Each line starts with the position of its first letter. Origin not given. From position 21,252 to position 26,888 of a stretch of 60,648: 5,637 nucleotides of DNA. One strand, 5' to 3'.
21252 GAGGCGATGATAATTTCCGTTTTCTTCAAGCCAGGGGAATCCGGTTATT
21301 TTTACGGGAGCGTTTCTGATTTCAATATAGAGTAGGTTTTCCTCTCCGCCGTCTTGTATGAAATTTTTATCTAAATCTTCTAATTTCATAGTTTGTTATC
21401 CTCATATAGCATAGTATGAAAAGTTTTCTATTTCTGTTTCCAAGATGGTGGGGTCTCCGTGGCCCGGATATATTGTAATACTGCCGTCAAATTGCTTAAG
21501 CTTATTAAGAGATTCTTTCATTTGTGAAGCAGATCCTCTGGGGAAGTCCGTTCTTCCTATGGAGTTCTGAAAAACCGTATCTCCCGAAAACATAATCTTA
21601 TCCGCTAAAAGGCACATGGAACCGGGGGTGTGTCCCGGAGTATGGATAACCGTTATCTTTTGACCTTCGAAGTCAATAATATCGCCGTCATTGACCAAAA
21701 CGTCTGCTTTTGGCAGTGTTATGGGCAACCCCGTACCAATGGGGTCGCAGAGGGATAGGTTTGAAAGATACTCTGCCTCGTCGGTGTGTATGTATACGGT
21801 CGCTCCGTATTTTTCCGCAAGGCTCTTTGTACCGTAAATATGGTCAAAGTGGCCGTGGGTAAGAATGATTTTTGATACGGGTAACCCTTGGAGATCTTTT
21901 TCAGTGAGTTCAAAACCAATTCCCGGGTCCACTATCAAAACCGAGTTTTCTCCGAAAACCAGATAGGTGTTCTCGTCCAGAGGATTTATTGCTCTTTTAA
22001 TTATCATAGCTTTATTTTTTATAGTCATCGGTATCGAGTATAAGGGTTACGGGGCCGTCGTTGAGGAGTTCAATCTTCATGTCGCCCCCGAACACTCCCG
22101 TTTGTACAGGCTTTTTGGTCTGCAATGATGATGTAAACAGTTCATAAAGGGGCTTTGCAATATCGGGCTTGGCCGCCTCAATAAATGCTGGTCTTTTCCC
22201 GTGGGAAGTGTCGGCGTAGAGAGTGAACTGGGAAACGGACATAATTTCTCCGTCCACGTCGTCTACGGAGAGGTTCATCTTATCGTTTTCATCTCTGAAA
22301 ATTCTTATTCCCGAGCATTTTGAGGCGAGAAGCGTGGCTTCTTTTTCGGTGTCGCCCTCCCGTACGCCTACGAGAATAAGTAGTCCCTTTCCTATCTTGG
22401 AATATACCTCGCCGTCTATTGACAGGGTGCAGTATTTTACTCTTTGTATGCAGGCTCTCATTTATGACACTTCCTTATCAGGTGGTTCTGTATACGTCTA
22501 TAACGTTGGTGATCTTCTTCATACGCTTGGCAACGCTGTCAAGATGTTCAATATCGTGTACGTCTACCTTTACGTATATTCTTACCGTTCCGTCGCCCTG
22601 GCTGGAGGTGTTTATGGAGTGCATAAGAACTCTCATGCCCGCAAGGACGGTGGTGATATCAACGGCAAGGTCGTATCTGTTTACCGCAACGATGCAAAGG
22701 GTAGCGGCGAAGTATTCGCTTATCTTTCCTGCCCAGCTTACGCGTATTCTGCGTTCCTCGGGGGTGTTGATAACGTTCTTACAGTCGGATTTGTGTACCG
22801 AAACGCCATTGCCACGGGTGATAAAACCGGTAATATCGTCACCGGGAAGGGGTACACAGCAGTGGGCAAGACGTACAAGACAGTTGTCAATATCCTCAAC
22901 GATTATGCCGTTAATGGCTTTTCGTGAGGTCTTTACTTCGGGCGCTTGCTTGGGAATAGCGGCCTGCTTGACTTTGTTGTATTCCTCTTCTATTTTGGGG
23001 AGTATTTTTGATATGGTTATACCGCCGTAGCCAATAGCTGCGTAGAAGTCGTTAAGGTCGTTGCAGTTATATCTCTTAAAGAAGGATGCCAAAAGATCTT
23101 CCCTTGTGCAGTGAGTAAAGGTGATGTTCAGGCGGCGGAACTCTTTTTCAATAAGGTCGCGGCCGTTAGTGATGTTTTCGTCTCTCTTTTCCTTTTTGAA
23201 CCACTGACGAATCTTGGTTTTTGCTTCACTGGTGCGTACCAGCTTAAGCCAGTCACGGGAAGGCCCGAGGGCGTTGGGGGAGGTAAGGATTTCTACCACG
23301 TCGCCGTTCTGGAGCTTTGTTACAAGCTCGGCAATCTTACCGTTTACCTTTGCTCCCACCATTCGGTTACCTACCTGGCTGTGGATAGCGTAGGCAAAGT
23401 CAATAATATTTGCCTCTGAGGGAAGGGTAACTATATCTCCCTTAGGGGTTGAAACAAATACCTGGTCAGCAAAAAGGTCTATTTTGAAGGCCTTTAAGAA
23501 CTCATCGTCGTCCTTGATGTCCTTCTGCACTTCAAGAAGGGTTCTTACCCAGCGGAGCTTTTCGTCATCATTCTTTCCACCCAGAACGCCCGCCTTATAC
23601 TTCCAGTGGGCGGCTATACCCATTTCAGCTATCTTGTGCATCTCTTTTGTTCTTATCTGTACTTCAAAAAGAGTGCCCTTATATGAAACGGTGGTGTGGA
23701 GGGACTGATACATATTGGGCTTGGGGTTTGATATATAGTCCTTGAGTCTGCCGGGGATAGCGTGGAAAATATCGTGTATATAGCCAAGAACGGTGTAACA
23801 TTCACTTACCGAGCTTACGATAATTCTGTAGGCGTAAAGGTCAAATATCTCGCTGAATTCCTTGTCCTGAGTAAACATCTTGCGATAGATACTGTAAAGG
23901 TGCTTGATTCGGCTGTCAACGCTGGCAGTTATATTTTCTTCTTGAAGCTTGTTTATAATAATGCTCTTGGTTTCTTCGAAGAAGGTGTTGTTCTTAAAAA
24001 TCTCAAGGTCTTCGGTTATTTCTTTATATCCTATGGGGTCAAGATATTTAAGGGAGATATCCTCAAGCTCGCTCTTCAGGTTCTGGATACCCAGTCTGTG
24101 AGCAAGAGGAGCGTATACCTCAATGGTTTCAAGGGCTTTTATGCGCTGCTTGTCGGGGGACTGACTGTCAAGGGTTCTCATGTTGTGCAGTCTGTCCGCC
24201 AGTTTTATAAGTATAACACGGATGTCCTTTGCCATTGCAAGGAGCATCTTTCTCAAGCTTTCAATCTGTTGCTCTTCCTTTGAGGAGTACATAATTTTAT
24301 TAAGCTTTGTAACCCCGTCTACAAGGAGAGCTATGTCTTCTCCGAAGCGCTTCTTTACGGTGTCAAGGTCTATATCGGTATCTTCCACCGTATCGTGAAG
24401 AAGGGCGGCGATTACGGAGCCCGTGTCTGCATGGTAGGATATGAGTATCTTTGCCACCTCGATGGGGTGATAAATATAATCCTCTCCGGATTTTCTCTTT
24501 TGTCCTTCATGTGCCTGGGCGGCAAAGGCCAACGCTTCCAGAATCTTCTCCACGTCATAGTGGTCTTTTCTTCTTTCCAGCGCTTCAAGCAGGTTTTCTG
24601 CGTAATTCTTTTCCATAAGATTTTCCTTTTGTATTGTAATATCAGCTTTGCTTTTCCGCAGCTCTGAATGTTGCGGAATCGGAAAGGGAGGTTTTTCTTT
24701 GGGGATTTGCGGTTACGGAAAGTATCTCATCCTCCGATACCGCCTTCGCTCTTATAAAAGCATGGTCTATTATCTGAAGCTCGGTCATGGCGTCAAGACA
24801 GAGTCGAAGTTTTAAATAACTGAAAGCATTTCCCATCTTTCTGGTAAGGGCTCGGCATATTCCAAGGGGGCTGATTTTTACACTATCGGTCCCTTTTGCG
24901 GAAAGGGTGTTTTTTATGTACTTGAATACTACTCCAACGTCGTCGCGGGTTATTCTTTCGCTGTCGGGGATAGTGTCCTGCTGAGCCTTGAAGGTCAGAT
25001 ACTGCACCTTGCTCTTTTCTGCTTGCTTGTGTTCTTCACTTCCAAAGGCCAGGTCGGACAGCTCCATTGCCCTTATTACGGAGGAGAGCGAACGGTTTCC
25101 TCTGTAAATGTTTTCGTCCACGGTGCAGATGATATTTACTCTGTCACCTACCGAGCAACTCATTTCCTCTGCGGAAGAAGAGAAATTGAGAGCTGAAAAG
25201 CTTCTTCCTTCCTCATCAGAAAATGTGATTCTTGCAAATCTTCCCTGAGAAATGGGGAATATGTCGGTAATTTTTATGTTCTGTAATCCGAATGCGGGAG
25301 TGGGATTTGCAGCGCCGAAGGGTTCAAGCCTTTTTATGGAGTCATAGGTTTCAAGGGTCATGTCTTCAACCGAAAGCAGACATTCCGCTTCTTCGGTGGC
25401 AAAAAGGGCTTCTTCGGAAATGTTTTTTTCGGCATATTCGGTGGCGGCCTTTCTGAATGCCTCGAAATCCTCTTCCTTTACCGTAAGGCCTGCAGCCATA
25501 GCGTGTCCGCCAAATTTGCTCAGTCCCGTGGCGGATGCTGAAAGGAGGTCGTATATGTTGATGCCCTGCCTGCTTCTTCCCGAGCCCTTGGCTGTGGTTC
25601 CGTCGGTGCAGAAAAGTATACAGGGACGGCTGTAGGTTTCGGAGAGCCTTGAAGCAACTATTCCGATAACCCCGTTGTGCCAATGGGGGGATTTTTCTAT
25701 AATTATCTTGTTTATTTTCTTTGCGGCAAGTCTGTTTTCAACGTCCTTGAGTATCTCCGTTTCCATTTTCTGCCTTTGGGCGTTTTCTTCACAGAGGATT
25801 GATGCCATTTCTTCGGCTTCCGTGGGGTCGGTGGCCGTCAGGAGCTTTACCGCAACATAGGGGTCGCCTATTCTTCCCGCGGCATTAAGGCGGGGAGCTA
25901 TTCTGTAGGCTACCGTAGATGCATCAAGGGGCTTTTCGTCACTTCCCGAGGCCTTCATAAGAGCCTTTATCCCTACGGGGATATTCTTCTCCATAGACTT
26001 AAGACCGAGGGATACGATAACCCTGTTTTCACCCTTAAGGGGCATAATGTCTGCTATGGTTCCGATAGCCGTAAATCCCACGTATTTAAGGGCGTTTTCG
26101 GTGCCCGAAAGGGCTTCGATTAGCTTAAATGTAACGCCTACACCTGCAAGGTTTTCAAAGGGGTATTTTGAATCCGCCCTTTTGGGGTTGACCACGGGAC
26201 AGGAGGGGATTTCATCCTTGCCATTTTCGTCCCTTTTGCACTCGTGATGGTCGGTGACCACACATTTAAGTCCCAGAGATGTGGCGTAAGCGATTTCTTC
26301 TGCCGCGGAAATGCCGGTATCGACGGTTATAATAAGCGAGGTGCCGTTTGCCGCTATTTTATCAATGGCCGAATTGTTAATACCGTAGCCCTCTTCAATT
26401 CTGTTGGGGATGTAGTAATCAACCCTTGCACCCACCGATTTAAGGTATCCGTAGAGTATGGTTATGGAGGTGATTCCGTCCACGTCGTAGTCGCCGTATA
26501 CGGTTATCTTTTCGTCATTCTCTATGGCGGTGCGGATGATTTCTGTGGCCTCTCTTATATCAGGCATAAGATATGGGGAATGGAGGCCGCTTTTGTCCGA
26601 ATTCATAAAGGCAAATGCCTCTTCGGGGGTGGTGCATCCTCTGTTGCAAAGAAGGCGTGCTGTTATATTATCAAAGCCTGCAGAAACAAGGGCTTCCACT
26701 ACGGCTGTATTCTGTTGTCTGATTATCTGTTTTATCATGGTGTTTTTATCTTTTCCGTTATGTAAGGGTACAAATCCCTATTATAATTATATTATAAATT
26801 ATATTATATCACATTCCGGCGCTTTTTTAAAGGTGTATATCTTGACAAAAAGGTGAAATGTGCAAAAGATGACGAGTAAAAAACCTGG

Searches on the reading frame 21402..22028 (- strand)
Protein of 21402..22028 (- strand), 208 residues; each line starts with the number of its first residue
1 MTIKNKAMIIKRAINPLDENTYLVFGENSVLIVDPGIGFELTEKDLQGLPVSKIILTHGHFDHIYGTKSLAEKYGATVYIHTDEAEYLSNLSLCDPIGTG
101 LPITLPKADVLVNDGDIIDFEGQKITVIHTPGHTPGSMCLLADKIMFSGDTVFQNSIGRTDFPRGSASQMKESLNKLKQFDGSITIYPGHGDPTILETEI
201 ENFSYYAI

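Call 12: search_protein_families(library=pfam, proteins=[window:21402-22028:-], max_evalue=0.00001)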
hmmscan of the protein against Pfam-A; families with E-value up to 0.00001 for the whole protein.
window:21402-22028:- (208 aa): 1 family
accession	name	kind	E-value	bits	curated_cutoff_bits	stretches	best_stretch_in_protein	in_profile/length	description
PF00753.33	Lactamase_B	-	3.2e-36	125.6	22.7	1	16-190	3-196/196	Metallo-beta-lactamase superfamily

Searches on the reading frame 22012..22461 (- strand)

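Call 12: search_protein_families(library=pfam, proteins=[window:22012-22461:-], max_evalue=0.00001)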
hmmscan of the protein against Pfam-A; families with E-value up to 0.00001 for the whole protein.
window:22012-22461:- (149 aa): 1 family
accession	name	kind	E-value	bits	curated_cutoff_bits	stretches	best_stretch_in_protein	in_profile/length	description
PF02580.21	Tyr_Deacylase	-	4.6e-54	183.1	25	1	2-143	1-144/144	D-Tyr-tRNA(Tyr) deacylase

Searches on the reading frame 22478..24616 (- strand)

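Call 12: search_protein_families(library=pfam, proteins=[window:22478-24616:-], max_evalue=0.00001)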
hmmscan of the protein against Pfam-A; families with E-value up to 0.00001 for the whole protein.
window:22478-24616:- (712 aa): 6 families
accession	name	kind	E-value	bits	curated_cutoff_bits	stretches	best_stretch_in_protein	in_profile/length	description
PF13328.12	HD_4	-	4e-52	176.5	27.2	1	28-177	1-155/156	HD domain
PF04607.23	RelA_SpoT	-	8e-41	139.3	27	1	235-342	1-110/113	Region found in RelA / SpoT proteins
PF02824.27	TGS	-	1.1e-20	73.8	22.2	1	386-445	1-60/60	TGS domain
PF13291.12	ACT_4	-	1.1e-14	55.3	27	1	636-710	5-80/80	ACT domain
PF01966.28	HD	-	2.7e-12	47.4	22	1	47-146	1-116/116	HD domain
PF19296.4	RelA_AH_RIS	-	2.7e-10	41.1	23.8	1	459-608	3-168/185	RelA/SpoT, AH and RIS domains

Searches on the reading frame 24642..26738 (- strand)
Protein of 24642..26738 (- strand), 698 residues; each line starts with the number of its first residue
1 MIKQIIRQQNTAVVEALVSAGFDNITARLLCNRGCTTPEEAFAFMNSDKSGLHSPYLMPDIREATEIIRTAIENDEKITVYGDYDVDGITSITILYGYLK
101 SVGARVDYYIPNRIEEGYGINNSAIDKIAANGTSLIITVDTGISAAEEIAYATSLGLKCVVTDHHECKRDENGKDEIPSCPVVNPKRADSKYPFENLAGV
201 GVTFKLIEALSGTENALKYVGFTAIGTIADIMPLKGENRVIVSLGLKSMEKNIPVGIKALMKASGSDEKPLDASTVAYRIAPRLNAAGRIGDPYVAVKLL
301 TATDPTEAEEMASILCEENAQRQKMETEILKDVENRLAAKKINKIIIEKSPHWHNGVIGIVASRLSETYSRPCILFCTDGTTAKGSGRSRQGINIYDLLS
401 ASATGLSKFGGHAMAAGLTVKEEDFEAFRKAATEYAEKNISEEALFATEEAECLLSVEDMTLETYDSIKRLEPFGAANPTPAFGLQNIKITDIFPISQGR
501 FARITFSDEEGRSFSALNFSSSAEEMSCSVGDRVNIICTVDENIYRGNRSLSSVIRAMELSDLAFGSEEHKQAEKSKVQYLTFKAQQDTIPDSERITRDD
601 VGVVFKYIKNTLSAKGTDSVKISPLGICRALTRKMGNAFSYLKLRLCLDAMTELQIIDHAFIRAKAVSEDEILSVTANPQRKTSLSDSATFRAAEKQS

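Call 12: search_protein_families(library=pfam, proteins=[window:24642-26738:-], max_evalue=0.00001)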
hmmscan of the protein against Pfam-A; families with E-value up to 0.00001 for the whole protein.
window:24642-26738:- (698 aa): 3 families
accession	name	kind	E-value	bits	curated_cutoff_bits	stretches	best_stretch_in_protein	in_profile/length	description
PF01368.27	DHH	-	1e-25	90.9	28.1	1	77-225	1-123/125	DHH family, N-terminal domain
PF17768.7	RecJ_OB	-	6.9e-20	71.6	27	1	453-555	3-105/107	RecJ OB domain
PF02272.25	DHHA1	-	2.9e-19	69.8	25.9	1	344-437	3-101/102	DHHA1 domain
